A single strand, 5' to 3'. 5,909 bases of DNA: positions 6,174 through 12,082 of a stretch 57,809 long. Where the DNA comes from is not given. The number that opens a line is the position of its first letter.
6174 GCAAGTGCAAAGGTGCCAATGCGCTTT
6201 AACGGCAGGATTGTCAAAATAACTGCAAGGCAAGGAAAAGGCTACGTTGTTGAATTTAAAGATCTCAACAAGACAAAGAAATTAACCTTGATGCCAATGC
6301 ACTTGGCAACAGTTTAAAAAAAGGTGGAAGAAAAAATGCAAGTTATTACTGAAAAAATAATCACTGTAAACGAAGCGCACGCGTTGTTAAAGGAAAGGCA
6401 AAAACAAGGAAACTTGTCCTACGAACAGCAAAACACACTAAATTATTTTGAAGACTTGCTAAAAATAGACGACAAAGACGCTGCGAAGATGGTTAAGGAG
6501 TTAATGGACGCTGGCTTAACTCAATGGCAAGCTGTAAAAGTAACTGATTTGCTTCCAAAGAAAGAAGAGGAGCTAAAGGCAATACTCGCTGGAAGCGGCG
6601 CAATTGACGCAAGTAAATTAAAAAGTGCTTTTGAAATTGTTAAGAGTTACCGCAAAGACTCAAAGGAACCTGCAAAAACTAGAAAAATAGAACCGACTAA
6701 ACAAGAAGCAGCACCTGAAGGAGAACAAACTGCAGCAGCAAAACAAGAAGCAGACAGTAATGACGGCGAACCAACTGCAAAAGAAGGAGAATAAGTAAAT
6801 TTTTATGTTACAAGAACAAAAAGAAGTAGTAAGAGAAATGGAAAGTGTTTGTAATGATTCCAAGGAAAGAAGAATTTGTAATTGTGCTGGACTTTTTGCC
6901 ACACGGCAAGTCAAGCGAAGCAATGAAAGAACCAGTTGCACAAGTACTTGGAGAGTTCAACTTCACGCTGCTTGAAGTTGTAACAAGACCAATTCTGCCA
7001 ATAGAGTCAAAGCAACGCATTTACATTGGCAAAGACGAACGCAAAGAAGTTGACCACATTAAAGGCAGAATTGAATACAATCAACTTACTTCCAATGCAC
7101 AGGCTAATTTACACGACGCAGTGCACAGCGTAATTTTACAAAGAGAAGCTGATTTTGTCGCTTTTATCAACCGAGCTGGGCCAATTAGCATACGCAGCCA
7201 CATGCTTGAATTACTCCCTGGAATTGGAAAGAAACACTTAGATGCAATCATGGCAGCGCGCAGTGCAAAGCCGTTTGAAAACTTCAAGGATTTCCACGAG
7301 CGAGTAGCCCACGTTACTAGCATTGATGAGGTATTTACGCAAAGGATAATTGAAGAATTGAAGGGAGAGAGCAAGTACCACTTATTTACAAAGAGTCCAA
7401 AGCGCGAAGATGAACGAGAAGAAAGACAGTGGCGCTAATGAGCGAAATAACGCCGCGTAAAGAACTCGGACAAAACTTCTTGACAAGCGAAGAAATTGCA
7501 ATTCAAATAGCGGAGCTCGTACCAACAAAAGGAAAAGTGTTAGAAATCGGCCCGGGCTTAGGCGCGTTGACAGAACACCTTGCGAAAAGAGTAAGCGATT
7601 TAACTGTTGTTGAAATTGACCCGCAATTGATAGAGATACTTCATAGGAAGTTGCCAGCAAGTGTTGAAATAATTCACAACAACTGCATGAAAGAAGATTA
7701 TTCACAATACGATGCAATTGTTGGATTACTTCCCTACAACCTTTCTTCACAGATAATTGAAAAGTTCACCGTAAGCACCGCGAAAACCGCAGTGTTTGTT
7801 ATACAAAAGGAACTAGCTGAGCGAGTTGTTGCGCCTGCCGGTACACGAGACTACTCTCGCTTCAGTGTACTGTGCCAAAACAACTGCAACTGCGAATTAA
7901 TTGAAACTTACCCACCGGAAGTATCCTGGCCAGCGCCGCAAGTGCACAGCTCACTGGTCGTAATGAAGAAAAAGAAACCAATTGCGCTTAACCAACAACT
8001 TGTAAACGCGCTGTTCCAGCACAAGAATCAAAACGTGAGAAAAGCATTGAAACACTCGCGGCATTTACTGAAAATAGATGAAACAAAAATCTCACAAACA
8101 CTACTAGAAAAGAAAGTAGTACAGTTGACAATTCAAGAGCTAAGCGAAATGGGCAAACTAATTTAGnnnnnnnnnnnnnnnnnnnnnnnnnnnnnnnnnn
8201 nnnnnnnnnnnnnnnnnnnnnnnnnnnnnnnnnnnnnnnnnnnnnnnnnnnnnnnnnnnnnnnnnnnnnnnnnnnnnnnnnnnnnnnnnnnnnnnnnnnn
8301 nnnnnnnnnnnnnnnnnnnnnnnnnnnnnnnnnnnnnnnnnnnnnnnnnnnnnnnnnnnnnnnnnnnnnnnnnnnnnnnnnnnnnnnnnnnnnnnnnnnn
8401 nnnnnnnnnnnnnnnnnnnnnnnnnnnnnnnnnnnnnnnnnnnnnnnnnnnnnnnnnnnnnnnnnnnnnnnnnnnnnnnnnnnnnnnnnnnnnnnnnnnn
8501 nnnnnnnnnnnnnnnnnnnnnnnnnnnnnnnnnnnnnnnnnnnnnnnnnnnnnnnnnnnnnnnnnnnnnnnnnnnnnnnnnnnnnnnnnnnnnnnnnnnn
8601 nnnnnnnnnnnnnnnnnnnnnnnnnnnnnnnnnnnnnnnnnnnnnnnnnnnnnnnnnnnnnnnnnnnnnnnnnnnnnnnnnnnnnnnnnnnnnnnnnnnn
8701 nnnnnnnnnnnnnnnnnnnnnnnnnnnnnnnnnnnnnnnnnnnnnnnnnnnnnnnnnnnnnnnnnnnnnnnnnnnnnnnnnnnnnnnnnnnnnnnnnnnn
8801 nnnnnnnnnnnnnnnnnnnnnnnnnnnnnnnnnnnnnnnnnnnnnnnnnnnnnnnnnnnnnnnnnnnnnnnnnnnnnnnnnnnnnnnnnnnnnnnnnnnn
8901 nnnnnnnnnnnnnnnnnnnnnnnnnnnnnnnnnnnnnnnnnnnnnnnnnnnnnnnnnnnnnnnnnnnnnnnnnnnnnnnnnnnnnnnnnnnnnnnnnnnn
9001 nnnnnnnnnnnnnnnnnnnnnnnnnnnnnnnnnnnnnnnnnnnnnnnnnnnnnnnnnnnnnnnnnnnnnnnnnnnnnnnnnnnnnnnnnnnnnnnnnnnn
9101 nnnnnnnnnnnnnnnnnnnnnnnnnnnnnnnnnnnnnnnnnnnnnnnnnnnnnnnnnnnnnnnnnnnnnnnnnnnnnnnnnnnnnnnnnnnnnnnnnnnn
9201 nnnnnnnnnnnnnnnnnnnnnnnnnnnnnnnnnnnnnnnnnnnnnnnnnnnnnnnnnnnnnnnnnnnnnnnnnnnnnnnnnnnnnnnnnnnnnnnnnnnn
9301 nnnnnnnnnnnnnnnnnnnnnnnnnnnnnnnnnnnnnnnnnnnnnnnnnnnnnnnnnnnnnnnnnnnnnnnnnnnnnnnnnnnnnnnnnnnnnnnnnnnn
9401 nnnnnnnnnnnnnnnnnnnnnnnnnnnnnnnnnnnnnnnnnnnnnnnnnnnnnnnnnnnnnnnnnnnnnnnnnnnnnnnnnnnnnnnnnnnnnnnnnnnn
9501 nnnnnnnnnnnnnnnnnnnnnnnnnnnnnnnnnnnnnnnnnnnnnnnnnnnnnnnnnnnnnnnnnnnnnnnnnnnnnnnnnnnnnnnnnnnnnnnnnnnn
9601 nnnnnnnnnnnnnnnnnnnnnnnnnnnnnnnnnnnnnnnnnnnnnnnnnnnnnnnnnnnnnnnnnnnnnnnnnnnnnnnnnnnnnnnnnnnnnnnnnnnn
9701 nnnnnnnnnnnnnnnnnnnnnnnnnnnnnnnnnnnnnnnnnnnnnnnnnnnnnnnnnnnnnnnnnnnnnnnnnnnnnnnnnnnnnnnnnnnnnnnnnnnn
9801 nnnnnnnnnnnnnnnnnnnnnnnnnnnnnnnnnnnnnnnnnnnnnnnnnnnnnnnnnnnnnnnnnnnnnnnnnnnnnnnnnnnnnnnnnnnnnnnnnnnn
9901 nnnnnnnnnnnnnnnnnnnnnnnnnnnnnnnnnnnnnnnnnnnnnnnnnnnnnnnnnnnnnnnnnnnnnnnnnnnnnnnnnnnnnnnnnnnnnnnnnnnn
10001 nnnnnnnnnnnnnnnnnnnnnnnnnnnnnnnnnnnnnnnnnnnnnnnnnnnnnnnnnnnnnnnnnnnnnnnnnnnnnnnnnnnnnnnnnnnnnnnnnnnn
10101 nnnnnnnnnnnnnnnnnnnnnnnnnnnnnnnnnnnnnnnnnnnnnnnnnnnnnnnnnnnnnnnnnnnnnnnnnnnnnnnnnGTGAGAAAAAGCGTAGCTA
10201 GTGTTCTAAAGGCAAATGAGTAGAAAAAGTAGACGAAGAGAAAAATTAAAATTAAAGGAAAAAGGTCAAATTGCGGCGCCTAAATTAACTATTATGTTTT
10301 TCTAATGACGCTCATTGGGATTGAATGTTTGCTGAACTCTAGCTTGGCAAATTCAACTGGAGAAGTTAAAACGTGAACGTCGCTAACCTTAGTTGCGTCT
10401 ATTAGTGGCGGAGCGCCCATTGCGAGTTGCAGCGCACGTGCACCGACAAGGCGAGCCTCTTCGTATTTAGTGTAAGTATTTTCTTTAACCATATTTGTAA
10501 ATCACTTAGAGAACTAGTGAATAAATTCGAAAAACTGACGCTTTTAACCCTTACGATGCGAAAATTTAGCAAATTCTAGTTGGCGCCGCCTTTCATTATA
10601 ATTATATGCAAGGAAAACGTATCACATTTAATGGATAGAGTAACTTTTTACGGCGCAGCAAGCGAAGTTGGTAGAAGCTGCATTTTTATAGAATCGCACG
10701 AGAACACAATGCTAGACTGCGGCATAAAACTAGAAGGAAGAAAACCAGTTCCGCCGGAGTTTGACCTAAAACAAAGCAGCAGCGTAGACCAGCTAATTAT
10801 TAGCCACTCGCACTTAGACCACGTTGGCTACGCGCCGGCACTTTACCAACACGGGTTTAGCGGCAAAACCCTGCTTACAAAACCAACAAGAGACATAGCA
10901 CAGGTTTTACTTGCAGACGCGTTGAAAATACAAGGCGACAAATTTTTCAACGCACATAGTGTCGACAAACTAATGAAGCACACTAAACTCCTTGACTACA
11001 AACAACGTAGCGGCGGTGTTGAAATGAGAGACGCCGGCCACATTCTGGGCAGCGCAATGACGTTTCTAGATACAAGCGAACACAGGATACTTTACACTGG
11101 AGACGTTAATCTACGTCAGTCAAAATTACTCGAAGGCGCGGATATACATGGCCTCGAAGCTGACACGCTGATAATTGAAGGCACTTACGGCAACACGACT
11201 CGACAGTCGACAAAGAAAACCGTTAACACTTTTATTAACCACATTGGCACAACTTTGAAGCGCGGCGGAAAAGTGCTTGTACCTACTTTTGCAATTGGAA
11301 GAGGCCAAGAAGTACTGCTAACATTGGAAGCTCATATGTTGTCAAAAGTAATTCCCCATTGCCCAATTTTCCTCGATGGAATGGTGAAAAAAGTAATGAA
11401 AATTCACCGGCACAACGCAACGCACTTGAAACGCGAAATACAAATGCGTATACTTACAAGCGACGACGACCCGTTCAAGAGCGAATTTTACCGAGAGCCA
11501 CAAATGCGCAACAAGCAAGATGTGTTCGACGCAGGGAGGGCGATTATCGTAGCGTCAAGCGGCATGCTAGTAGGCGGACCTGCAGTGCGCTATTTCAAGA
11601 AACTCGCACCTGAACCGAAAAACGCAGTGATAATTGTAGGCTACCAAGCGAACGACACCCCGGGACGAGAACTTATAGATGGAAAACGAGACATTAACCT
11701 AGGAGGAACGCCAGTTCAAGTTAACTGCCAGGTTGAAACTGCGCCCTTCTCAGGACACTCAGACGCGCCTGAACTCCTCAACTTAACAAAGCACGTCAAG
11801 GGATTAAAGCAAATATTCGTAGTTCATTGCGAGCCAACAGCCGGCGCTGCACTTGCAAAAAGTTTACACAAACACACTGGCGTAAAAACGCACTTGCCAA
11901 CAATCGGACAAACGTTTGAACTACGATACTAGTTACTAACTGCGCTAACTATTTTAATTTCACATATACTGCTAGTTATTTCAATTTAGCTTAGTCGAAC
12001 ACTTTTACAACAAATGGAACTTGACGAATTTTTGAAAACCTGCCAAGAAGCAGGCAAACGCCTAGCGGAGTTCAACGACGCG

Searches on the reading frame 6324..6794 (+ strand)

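Call 29: search_protein_families(library=pfam, proteins=[window:6324-6794:+])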
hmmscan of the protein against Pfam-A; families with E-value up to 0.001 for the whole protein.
window:6324-6794:+ (156 aa): 1 family
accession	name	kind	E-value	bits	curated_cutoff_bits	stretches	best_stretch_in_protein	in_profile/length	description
PF03874.21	RNA_pol_Rpb4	-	1.3e-06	29.1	25.6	1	6-89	9-94/116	RNA polymerase Rpb4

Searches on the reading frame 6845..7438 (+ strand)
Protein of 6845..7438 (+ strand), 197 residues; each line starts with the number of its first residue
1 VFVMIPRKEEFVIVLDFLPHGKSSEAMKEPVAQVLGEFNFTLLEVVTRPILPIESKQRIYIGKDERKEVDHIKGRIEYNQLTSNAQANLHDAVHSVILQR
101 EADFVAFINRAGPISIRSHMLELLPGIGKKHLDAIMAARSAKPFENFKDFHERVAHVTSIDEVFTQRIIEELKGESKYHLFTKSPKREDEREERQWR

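Call 29: search_protein_families(library=pfam, proteins=[window:6845-7438:+])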
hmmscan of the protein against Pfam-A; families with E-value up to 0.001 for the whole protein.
window:6845-7438:+ (197 aa): 2 families
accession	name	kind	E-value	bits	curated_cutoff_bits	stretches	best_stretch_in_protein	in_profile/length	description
PF04919.18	DUF655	-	4.5e-56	190.1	22.2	1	9-183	2-181/181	Protein of unknown function (DUF655)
PF14579.12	HHH_6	-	5.6e-05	23.7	25.6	1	122-156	28-63/90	Helix-hairpin-helix motif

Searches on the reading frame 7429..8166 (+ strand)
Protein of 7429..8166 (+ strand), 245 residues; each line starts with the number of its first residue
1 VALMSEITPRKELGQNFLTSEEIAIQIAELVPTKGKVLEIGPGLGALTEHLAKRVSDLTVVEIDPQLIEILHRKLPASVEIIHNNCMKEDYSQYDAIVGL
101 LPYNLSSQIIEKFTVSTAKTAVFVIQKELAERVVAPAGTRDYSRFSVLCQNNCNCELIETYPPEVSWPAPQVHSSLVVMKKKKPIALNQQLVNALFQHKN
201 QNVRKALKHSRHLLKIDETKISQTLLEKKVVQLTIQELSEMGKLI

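Call 29: search_protein_families(library=pfam, proteins=[window:7429-8166:+])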
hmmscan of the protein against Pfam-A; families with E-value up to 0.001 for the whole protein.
window:7429-8166:+ (245 aa): 6 families
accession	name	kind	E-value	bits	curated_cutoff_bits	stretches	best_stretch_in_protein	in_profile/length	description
PF00398.26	RrnaAD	-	1.1e-44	153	24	1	10-237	5-257/263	Ribosomal RNA adenine dimethylase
PF13649.12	Methyltransf_25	-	1.6e-06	29.2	27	1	37-99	1-70/97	Methyltransferase domain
PF05401.17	NodS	-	2.7e-06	27.8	24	1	33-98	43-111/201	Nodulation protein S (NodS)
PF13489.12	Methyltransf_23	-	5e-05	23.5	27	1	28-85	14-61/164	Methyltransferase domain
PF08242.18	Methyltransf_12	-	0.00012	23.2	30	0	38-98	1-70/98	Methyltransferase domain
PF08241.18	Methyltransf_11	-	0.0002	22.4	21.2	1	38-88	1-53/95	Methyltransferase domain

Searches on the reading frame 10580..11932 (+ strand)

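Call 30: search_protein_families(library=pfam, proteins=[window:10580-11932:+])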
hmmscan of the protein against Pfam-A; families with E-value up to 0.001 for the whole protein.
window:10580-11932:+ (450 aa): 5 families
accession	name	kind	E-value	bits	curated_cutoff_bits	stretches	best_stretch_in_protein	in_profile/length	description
PF10996.14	Beta-Casp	-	1.9e-25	90.2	27.7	1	243-365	2-120/120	Beta-Casp domain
PF07521.17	RMMBL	-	1.2e-13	51.2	21.6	1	379-440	2-63/63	Zn-dependent metallo-hydrolase RNA specificity domain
PF00753.33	Lactamase_B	-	2.5e-07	31.3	22.7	1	31-91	5-66/196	Metallo-beta-lactamase superfamily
PF12706.13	Lactamase_B_2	-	5.1e-07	29.9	27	1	44-205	4-168/200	Beta-lactamase superfamily domain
PF16661.11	Lactamase_B_6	-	6.1e-07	29.4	27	1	44-190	10-176/193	Metallo-beta-lactamase superfamily domain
